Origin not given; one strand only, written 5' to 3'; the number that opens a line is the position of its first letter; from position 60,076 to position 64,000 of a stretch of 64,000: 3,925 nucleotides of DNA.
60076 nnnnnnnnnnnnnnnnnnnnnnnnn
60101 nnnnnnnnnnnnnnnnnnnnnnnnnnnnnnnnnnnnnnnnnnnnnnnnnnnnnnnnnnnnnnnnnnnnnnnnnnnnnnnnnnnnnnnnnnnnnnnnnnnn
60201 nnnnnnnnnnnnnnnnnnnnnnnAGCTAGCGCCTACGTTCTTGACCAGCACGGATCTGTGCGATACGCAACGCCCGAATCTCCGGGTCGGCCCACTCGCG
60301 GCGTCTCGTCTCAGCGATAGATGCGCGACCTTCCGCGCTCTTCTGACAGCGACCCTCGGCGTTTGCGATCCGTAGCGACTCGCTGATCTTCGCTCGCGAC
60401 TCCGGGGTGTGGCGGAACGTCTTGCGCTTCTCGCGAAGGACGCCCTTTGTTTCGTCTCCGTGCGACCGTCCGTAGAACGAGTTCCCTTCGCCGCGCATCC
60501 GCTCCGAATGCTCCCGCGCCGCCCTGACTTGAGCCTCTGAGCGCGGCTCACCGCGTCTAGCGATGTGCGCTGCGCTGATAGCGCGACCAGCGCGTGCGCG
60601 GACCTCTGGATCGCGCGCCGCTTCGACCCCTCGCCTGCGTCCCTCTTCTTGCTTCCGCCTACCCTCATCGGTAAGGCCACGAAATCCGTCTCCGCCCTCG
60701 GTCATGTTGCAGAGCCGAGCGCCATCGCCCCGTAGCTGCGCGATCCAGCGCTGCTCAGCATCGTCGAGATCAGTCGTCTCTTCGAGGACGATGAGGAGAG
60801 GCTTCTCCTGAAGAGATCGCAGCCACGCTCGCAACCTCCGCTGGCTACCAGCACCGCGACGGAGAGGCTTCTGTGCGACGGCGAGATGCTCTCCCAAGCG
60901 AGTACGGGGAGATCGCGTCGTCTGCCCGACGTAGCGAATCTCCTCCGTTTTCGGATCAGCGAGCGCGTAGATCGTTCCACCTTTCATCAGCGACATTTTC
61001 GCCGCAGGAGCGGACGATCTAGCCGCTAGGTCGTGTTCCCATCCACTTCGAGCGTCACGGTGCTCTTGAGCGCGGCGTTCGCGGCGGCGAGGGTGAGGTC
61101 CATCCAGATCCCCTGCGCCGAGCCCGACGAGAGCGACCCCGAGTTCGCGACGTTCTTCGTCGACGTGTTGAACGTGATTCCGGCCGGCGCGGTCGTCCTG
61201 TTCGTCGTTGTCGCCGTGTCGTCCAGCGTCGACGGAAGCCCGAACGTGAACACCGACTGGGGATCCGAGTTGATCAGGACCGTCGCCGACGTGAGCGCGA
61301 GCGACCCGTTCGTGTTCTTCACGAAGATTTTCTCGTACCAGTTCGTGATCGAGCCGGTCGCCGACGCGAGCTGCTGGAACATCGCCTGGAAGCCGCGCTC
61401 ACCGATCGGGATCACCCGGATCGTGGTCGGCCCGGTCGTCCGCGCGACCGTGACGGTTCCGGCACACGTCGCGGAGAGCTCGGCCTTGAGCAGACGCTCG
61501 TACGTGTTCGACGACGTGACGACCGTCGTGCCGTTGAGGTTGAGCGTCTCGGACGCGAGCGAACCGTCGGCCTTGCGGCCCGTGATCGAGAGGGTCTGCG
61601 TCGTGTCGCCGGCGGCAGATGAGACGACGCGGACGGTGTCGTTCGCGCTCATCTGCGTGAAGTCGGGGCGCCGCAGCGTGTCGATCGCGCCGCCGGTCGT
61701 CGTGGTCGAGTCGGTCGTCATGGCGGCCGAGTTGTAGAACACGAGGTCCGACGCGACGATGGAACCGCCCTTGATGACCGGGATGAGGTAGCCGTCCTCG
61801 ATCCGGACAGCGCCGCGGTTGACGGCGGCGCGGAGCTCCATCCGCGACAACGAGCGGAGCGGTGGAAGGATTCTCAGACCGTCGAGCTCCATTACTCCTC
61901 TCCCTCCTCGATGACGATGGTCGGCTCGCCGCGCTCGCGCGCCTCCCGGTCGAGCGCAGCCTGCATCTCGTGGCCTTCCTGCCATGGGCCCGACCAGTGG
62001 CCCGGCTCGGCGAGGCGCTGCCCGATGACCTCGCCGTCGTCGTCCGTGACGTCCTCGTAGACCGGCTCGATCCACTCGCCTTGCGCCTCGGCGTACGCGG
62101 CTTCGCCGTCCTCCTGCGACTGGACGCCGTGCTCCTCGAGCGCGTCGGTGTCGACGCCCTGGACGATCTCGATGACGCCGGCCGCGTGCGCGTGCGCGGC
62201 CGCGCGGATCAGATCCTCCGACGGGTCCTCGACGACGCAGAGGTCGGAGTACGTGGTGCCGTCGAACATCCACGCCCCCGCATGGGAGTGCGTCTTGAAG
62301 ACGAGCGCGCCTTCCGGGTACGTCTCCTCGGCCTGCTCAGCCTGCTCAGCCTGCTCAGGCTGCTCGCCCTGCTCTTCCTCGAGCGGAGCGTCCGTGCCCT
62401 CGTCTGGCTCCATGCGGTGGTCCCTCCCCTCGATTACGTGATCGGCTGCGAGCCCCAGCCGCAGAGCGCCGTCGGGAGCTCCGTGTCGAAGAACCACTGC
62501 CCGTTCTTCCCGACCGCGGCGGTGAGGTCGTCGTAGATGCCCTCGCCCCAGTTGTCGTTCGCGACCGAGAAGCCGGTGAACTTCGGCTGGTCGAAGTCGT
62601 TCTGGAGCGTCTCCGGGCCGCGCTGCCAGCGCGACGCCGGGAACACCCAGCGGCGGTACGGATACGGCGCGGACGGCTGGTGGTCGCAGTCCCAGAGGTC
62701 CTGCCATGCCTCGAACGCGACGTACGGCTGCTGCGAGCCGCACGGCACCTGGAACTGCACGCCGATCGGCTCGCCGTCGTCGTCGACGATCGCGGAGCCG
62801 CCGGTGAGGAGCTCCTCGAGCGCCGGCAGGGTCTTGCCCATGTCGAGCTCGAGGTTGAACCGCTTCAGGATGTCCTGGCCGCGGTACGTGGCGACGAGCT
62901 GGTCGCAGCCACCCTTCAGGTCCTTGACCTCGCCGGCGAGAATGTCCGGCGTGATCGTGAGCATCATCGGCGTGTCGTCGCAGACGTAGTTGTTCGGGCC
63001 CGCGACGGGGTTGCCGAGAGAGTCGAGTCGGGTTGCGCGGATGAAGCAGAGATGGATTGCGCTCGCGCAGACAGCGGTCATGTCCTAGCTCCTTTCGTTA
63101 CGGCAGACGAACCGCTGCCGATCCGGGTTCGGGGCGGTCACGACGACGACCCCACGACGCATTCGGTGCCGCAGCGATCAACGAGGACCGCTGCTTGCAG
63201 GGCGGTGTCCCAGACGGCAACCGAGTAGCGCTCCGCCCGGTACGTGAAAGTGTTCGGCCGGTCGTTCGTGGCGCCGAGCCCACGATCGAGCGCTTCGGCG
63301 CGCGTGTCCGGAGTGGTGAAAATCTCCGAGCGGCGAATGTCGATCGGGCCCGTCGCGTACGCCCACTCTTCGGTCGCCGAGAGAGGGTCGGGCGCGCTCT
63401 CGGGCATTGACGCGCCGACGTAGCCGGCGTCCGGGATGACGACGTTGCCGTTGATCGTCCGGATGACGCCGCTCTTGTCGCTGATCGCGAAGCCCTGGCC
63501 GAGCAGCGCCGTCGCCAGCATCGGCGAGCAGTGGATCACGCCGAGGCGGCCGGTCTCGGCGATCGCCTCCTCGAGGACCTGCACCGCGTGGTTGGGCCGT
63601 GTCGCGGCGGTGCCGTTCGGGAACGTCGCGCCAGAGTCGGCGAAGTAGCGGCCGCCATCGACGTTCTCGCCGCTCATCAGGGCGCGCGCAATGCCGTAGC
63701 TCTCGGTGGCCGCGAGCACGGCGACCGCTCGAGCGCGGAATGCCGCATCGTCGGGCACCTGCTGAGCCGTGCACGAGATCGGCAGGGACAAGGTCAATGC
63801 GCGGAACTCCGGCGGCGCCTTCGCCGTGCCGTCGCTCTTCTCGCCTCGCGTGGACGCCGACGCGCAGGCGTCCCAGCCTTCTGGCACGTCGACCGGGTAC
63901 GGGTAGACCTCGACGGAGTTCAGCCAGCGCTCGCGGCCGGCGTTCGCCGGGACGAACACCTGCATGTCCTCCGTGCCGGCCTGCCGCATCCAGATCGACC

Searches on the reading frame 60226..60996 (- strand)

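Call 4: search_protein_families(library=phrogs, proteins=[window:60226-60996:-], max_evalue=0.01)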
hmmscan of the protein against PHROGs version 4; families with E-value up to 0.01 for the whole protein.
window:60226-60996:- (256 aa): 3 families
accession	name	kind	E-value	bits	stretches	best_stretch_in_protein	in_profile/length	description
phrog_314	-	DNA, RNA and nucleotide metabolism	2.7e-10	40.8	1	69-232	231-335/574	homing endonuclease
phrog_19446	-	DNA, RNA and nucleotide metabolism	1.9e-05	25.3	1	18-162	12-160/254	homing endonuclease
phrog_655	-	DNA, RNA and nucleotide metabolism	0.0072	17.3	1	160-221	118-173/343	homing endonuclease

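Call 16: search_protein_families(library=pfam, proteins=[window:60226-60996:-], max_evalue=0.01)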
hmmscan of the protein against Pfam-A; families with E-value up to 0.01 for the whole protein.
window:60226-60996:- (256 aa): 2 families
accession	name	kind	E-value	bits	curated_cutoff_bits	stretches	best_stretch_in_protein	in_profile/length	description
PF07460.16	NUMOD3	-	2.1e-07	31.2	20.4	0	164-184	13-33/37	NUMOD3 motif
PF01541.30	GIY-YIG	-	4.4e-05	24.1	22.6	1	8-88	3-72/78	GIY-YIG catalytic domain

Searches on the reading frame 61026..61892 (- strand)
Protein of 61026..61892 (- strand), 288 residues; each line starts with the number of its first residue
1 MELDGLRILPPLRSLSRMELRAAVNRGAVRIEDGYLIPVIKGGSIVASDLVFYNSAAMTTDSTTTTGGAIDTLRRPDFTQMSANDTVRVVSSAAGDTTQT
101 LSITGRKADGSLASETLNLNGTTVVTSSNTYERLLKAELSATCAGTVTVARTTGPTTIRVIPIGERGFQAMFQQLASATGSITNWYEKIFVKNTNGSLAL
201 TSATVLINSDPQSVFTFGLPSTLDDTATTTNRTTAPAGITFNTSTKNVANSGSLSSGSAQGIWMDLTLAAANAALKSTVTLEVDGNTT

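Call 16: search_protein_families(library=pfam, proteins=[window:61026-61892:-], max_evalue=0.01)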
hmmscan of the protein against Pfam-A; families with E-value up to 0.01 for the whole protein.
window:61026-61892:- (288 aa): 0 families

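Call 17: search_protein_families(library=phrogs, proteins=[window:61026-61892:-], max_evalue=0.01)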
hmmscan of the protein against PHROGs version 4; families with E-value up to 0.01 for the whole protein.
window:61026-61892:- (288 aa): 1 family
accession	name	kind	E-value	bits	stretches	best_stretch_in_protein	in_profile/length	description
phrog_34360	-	unknown function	0.00069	19.7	1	84-154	188-255/433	-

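Call 84: search_solved_structures(query=window:61026-61892:-, max_evalue=1)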
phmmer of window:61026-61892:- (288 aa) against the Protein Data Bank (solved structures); distinct sequences matched with E-value up to 1: 0.

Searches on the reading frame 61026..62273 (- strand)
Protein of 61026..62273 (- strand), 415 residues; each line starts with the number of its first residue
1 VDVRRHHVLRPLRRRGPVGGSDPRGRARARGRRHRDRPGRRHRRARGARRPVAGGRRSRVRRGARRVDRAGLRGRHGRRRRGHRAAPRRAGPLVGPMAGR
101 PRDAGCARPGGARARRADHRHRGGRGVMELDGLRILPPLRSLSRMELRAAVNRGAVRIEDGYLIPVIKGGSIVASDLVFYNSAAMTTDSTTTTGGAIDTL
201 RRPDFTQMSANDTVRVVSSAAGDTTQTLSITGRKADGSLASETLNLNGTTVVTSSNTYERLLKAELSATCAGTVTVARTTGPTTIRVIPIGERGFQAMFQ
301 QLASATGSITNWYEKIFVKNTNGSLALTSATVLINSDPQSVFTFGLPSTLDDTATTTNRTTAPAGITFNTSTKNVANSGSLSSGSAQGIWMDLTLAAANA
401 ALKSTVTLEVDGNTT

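Call 4: search_protein_families(library=phrogs, proteins=[window:61026-62273:-], max_evalue=0.01)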
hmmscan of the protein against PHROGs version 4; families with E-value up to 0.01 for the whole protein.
window:61026-62273:- (415 aa): 1 family
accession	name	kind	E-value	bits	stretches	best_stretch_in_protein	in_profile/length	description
phrog_34360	-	unknown function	0.0015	18.5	1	211-281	188-255/433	-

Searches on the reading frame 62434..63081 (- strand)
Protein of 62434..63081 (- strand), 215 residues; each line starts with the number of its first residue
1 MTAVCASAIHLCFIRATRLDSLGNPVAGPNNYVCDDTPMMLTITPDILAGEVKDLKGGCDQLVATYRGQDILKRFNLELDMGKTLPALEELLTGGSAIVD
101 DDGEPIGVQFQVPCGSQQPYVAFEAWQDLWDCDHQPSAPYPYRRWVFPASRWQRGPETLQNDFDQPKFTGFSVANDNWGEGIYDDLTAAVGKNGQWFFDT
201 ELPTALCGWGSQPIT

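Call 9: search_protein_families(library=phrogs, proteins=[window:62434-63081:-], max_evalue=0.001)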
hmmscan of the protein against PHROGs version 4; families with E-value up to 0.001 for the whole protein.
window:62434-63081:- (215 aa): 1 family
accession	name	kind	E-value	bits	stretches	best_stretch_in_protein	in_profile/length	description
phrog_792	-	tail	2.1e-23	84.1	1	3-184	3-186/350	major tail protein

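Call 16: search_protein_families(library=pfam, proteins=[window:62434-63081:-], max_evalue=0.01)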
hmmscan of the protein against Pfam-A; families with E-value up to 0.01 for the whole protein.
window:62434-63081:- (215 aa): 0 families

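Call 85: search_solved_structures(query=window:62434-63081:-, max_evalue=1)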
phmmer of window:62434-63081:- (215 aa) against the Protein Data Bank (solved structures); distinct sequences matched with E-value up to 1: 4.
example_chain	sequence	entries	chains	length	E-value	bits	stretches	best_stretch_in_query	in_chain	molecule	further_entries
5mgy_H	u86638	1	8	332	0.15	14.9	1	45-103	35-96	FAD:protein FMN transferase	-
6jzu_A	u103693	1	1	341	0.67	12.8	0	53-122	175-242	Long-chain acyl-[acyl-carrier-protein] reductase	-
6jzq_A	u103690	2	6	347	0.69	12.8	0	53-122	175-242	Long-chain acyl-[acyl-carrier-protein] reductase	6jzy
6jzz_A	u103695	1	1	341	0.69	12.8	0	53-122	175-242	Long-chain acyl-[acyl-carrier-protein] reductase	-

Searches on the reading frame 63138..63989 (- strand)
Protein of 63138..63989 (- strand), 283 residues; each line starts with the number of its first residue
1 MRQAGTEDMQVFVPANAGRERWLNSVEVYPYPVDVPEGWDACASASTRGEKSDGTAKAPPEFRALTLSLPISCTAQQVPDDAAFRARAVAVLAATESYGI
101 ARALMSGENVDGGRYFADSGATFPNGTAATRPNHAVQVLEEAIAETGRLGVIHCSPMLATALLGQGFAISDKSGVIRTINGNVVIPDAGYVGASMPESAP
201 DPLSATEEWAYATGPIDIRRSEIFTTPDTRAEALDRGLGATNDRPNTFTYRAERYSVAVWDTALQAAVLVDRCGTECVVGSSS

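Call 9: search_protein_families(library=phrogs, proteins=[window:63138-63989:-], max_evalue=0.001)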
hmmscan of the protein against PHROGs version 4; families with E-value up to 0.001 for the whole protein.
window:63138-63989:- (283 aa): 1 family
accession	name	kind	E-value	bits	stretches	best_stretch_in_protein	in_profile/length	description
phrog_779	-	unknown function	2e-25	90.6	1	16-277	36-278/284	-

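Call 16: search_protein_families(library=pfam, proteins=[window:63138-63989:-], max_evalue=0.01)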
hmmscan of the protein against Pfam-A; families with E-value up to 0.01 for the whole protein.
window:63138-63989:- (283 aa): 0 families

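Call 86: search_solved_structures(query=window:63138-63989:-, max_evalue=1)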
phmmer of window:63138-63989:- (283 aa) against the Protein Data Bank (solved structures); distinct sequences matched with E-value up to 1: 1.
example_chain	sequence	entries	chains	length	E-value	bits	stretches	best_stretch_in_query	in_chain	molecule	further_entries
9jn8_A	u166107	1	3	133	0.26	14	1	198-249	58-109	ORF378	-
